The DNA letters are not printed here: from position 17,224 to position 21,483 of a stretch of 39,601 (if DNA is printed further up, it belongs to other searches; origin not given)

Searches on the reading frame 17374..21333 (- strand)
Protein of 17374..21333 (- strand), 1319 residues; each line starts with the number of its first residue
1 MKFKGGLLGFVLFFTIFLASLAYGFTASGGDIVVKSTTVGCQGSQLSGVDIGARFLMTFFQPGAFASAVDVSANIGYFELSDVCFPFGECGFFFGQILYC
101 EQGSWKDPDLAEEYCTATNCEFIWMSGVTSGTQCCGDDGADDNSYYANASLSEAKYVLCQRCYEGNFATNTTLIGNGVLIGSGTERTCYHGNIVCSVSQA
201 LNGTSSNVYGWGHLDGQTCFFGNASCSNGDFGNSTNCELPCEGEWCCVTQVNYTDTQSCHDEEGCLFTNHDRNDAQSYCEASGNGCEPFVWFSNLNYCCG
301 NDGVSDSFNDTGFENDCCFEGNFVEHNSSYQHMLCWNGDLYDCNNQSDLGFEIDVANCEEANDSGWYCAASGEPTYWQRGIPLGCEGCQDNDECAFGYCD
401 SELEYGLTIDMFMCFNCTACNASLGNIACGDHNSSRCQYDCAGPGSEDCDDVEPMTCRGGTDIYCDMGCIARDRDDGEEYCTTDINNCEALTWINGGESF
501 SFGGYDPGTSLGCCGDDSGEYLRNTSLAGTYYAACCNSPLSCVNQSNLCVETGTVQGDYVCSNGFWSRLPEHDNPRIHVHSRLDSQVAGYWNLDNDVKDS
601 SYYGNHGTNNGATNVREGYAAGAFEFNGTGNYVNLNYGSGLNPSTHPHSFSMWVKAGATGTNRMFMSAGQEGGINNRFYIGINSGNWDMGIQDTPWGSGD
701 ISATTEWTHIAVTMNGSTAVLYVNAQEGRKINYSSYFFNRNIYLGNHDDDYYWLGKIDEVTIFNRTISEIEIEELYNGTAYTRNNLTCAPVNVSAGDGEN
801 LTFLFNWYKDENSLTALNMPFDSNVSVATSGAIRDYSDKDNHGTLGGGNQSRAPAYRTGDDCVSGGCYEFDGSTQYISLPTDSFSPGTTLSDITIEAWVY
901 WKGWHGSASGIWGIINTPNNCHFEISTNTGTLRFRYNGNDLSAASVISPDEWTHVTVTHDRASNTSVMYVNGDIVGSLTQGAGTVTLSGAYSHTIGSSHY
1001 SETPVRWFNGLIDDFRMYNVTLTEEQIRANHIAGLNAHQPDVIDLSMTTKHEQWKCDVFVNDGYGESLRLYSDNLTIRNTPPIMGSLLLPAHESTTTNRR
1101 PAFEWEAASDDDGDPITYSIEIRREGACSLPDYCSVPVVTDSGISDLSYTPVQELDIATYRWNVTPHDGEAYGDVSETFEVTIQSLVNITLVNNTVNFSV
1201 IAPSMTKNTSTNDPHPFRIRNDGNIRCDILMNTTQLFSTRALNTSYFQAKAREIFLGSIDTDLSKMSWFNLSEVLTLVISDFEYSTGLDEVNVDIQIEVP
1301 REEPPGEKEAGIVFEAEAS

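Call 11: search_protein_families(library=pfam, proteins=[window:17374-21333:-], max_evalue=0.001)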
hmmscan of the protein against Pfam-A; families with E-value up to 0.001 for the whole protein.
window:17374-21333:- (1319 aa): 3 families
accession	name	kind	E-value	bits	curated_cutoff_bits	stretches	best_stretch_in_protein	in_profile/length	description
PF13385.13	Laminin_G_3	-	6.7e-44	150.1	27.6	2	871-1027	1-150/151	Concanavalin A-like lectin/glucanases superfamily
PF07953.20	Toxin_R_bind_N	-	2.1e-07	31.3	23.8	1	868-977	30-150/191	Clostridium neurotoxin, N-terminal receptor binding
PF02210.31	Laminin_G_2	-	0.00023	22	22.9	0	919-1016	17-122/126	Laminin G domain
